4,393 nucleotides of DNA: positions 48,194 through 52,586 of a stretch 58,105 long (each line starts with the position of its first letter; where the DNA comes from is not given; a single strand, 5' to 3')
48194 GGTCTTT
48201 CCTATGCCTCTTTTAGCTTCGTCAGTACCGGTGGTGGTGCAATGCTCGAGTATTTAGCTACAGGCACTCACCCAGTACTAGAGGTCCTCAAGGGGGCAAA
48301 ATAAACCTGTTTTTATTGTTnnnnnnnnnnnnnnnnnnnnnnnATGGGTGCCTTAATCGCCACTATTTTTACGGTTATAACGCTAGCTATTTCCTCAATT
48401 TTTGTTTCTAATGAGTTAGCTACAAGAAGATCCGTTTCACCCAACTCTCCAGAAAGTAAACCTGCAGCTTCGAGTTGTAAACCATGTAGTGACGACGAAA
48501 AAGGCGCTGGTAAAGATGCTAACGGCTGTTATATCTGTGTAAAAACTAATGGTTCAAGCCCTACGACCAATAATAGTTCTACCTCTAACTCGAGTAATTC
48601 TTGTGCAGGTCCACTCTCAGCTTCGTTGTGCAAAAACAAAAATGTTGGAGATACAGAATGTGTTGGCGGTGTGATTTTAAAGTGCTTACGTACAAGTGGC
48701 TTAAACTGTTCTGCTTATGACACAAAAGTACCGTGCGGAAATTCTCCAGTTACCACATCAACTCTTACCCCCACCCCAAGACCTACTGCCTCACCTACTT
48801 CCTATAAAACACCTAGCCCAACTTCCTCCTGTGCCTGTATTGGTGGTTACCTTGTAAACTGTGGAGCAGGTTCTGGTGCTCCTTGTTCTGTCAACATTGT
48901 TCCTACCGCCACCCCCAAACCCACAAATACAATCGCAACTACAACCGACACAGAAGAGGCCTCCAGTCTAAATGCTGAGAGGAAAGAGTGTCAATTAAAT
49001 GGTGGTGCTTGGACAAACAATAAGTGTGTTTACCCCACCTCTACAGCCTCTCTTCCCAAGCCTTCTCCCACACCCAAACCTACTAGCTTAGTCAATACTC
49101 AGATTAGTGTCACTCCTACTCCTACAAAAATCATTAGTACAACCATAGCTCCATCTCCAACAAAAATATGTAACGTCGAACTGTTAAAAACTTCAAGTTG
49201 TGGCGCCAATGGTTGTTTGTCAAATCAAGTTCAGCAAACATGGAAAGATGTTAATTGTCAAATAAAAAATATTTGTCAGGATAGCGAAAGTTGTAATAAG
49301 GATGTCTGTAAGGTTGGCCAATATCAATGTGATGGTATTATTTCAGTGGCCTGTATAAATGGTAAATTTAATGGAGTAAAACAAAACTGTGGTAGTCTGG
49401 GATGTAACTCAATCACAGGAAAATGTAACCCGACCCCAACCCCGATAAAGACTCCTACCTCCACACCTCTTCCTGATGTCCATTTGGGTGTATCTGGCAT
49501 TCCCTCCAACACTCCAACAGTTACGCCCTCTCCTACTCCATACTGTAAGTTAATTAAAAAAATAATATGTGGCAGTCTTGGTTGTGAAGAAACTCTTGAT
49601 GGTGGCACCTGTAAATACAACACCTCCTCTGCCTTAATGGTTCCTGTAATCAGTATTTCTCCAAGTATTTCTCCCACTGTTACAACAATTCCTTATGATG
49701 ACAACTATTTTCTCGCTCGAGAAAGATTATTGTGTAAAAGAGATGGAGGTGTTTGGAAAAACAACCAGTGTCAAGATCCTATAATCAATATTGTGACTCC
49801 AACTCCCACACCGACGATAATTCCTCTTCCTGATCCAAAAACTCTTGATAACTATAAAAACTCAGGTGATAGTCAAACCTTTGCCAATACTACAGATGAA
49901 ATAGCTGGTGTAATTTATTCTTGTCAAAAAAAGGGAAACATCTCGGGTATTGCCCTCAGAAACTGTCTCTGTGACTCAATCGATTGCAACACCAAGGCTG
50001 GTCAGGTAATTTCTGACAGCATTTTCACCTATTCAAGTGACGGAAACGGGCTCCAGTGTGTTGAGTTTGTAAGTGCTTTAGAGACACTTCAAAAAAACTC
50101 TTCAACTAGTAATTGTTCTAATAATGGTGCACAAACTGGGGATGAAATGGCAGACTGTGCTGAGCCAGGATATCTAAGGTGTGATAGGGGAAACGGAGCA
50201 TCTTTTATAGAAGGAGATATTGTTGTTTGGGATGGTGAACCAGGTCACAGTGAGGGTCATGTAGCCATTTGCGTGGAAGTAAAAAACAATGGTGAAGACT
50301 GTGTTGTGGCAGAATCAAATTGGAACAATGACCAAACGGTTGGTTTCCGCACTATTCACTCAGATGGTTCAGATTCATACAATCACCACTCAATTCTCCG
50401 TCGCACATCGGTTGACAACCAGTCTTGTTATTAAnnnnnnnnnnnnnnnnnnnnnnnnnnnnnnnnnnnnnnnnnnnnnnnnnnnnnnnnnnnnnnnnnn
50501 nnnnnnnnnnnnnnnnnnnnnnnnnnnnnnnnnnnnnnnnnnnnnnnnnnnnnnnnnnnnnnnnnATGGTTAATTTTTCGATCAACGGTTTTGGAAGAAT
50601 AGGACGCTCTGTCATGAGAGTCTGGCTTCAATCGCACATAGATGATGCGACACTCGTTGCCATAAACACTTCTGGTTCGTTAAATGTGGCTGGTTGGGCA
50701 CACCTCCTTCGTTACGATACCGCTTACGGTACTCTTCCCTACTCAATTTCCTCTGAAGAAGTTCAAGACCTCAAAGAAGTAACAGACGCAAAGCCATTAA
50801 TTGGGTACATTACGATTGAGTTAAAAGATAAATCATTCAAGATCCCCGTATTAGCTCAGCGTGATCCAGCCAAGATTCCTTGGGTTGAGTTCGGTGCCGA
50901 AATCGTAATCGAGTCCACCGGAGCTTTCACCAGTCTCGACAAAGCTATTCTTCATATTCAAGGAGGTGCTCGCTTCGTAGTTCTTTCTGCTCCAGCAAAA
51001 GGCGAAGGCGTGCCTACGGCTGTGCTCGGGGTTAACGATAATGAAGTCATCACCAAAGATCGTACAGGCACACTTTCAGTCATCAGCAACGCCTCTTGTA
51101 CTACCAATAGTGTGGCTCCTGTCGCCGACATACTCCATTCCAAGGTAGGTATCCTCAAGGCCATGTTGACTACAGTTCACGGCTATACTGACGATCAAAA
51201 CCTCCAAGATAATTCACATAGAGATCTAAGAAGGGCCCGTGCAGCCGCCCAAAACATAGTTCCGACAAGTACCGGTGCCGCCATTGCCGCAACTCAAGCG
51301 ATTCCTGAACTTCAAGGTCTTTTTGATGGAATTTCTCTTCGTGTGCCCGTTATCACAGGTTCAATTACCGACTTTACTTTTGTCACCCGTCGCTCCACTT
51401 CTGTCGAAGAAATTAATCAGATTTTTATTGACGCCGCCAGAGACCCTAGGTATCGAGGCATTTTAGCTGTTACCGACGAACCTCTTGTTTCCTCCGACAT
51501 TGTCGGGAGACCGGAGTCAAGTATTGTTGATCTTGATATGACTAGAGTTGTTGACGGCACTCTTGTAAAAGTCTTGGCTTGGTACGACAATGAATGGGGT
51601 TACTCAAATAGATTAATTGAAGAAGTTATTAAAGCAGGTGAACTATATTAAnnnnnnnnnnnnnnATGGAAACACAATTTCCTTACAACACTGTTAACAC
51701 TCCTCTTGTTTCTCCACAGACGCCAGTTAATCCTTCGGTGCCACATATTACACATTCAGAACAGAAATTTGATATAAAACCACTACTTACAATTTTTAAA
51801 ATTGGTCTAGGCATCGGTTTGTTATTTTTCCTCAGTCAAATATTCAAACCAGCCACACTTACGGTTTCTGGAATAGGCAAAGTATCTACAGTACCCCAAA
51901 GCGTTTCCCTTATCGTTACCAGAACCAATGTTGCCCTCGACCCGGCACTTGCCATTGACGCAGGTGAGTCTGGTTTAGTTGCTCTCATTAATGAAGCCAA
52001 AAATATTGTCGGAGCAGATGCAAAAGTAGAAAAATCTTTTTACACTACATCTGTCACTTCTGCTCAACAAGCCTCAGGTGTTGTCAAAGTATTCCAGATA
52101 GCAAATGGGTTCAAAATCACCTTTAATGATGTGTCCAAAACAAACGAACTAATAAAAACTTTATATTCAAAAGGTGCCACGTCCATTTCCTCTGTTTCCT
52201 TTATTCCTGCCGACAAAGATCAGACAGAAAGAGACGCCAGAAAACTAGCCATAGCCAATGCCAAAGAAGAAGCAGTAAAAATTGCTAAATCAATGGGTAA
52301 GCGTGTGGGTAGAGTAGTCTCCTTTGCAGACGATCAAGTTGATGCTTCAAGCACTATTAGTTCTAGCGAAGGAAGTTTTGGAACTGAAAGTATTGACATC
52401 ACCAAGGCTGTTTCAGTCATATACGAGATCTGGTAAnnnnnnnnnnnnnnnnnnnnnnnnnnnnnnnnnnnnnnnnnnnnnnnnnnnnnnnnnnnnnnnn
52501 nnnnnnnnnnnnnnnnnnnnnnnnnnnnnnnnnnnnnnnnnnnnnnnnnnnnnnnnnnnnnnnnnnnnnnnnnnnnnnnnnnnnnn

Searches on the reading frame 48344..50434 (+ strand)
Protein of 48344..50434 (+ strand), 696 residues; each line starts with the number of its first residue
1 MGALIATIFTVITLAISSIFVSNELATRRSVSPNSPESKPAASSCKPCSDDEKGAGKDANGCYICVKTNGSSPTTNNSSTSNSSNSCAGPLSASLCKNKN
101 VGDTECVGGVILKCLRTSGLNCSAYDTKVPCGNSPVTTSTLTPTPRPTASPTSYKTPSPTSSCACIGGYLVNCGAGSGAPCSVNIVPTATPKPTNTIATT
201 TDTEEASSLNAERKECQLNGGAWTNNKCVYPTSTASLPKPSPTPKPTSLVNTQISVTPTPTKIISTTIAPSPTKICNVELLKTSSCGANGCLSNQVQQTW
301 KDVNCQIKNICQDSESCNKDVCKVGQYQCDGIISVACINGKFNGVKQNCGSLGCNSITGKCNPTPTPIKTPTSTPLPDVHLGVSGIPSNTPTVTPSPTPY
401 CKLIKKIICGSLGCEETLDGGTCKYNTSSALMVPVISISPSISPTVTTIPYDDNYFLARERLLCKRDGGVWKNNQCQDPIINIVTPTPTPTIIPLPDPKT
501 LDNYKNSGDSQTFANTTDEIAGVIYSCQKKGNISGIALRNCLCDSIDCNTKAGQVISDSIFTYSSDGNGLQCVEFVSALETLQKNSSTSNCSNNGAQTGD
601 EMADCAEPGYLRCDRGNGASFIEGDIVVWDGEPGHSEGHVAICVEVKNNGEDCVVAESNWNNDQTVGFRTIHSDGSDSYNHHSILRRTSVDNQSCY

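Call 3: search_protein_families(library=pfam, proteins=[window:48344-50434:+], max_evalue=1)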
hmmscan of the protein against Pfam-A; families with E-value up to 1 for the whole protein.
window:48344-50434:+ (696 aa): 2 families
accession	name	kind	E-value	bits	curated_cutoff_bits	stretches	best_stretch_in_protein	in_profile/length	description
PF05257.22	CHAP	-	5e-08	33.8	26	1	567-659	6-81/81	CHAP domain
PF12963.12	DUF3852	-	0.11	13.3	25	1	281-312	18-49/107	Protein of unknown function (DUF3852)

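Call 4: search_protein_families(library=ncbifam, proteins=[window:48344-50434:+], max_evalue=1)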
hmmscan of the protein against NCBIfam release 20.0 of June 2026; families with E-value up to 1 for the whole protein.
window:48344-50434:+ (696 aa): 0 families

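Call 97: search_protein_families(library=pfam, proteins=[L014:11883-14327:+, L016:8383-9933:+, L016:7872-8384:-], max_evalue=0.1)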
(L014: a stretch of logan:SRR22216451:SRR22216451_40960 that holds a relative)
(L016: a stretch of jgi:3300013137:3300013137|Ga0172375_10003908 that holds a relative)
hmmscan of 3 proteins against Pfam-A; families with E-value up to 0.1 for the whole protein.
L014:11883-14327:+ (815 aa): 0 families

L016:8383-9933:+ (516 aa): 1 family
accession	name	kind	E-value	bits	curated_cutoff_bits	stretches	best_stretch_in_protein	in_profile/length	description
PF05257.22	CHAP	-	1.9e-08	35.1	26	1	387-479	6-81/81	CHAP domain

L016:7872-8384:- (170 aa): 0 families

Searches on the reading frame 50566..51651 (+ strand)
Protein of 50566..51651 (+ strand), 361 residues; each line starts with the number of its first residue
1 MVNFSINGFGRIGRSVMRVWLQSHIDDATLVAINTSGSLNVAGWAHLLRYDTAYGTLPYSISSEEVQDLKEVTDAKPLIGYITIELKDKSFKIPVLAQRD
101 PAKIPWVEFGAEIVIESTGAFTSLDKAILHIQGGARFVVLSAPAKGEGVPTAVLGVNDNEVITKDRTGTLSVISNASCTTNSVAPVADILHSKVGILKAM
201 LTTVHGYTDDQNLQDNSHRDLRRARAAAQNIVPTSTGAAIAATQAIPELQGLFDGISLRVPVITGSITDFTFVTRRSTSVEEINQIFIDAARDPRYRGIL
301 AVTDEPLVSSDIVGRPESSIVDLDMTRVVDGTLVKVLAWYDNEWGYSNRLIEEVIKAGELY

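Call 97: search_protein_families(library=pfam, proteins=[L014:11883-14327:+, L016:8383-9933:+, L016:7872-8384:-], max_evalue=0.1)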
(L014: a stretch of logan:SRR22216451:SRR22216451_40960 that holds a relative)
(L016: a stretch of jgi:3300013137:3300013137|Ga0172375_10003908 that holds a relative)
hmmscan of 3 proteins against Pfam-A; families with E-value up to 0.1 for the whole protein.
L014:11883-14327:+ (815 aa): 0 families

L016:8383-9933:+ (516 aa): 1 family
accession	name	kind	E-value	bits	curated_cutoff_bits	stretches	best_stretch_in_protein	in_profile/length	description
PF05257.22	CHAP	-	1.9e-08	35.1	26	1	387-479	6-81/81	CHAP domain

L016:7872-8384:- (170 aa): 0 families

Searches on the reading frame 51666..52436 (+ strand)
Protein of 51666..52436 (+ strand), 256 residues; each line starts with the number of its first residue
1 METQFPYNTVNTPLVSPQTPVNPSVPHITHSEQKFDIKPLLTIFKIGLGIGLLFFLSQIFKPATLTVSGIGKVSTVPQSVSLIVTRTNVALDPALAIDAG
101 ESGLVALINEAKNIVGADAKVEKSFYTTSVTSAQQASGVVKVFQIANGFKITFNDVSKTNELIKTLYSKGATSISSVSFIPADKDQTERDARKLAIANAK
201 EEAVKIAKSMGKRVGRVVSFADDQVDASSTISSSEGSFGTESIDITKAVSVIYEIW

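Call 3: search_protein_families(library=pfam, proteins=[window:51666-52436:+], max_evalue=1)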
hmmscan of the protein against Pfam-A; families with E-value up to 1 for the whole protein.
window:51666-52436:+ (256 aa): 1 family
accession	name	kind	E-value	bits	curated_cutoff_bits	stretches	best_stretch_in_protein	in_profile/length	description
PF04402.19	SIMPL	-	1.1e-20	75.3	25.2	1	65-251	1-203/205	Protein of unknown function (DUF541)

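Call 4: search_protein_families(library=ncbifam, proteins=[window:51666-52436:+], max_evalue=1)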
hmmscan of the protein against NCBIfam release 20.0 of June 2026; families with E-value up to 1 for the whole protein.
window:51666-52436:+ (256 aa): 2 families
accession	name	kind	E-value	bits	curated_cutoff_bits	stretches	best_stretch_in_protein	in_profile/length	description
NF008299.0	PRK11087.1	equivalog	4.2e-09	36.1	249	1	139-254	108-235/238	oxidative stress defense protein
NF010170.0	PRK13651.1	equivalog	0.0068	15.4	432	1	185-247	78-138/308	cobalt transporter ATP-binding subunit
